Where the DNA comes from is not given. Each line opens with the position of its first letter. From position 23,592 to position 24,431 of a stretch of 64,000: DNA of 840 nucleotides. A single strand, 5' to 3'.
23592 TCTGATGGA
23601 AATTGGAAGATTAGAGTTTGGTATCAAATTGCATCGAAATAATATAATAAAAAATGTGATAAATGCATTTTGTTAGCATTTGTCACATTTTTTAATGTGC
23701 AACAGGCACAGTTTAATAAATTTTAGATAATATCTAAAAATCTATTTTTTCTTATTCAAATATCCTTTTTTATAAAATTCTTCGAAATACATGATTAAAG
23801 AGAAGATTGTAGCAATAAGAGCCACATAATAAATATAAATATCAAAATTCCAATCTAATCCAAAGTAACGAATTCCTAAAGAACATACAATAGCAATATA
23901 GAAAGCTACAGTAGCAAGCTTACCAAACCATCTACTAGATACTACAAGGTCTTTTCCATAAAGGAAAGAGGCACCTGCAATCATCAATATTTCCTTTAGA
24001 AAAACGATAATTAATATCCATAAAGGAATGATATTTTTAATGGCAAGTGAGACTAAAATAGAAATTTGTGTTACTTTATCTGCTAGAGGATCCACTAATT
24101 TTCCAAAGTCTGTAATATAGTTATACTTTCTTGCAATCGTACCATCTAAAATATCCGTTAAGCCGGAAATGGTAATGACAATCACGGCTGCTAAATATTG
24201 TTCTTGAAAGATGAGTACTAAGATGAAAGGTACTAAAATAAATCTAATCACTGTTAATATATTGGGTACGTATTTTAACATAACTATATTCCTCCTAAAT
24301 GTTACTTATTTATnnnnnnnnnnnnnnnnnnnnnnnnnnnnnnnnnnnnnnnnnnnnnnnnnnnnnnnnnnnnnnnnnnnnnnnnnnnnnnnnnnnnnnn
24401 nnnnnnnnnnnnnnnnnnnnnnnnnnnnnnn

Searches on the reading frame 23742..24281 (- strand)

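Call 37: search_protein_families(library=ncbifam, proteins=[window:23742-24281:-], max_evalue=0.01)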
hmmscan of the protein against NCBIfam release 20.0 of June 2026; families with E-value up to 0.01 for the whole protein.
window:23742-24281:- (179 aa): 10 families
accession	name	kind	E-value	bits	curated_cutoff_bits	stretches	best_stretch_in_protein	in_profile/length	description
TIGR00560.1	pgsA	equivalog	7.5e-30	104.8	109.1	1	4-172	2-179/183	CDP-diacylglycerol--glycerol-3-phosphate 3-phosphatidyltransferase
NF053678.1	ClpnSynClsA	equivalog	5.5e-25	88.6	240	1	5-130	5-132/180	cardiolipin synthase ClsA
NF008090.0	PRK10832.1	equivalog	7.8e-17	61.9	304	1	4-167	4-173/182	CDP-diacylglycerol--glycerol-3-phosphate 3-phosphatidyltransferase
NF040950.1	archin_ph_syn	equivalog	1.3e-13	51.3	180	1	3-101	23-123/191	archaetidylinositol phosphate synthase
NF045883.1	PIPSynth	equivalog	2.3e-09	37.2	170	1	4-85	23-105/197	phosphatidylinositol phosphate synthase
TIGR00473.1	pssA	equivalog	2.7e-07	30.8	107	1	23-71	14-62/153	CDP-diacylglycerol--serine O-phosphatidyltransferase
NF041135.1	IPPtranDIPPsyn_Thcocales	equivalog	7.4e-06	25.2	580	1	5-94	251-342/419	bifunctional L-myo-inositol-1-phosphate cytidylyltransferase/CDP-L-myo-inositol myo-inositolphosphotransferase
NF038086.1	anchor_synt_A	exception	0.00046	20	200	1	21-71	25-73/222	protein sorting system archaetidylserine synthase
NF052561.1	PIPSynBT1523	equivalog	0.003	17.3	350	1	6-80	27-111/232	hypothetical protein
NF038087.1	arch_ser_synth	exception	0.0057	16.3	240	0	18-165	19-164/216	archaetidylserine synthase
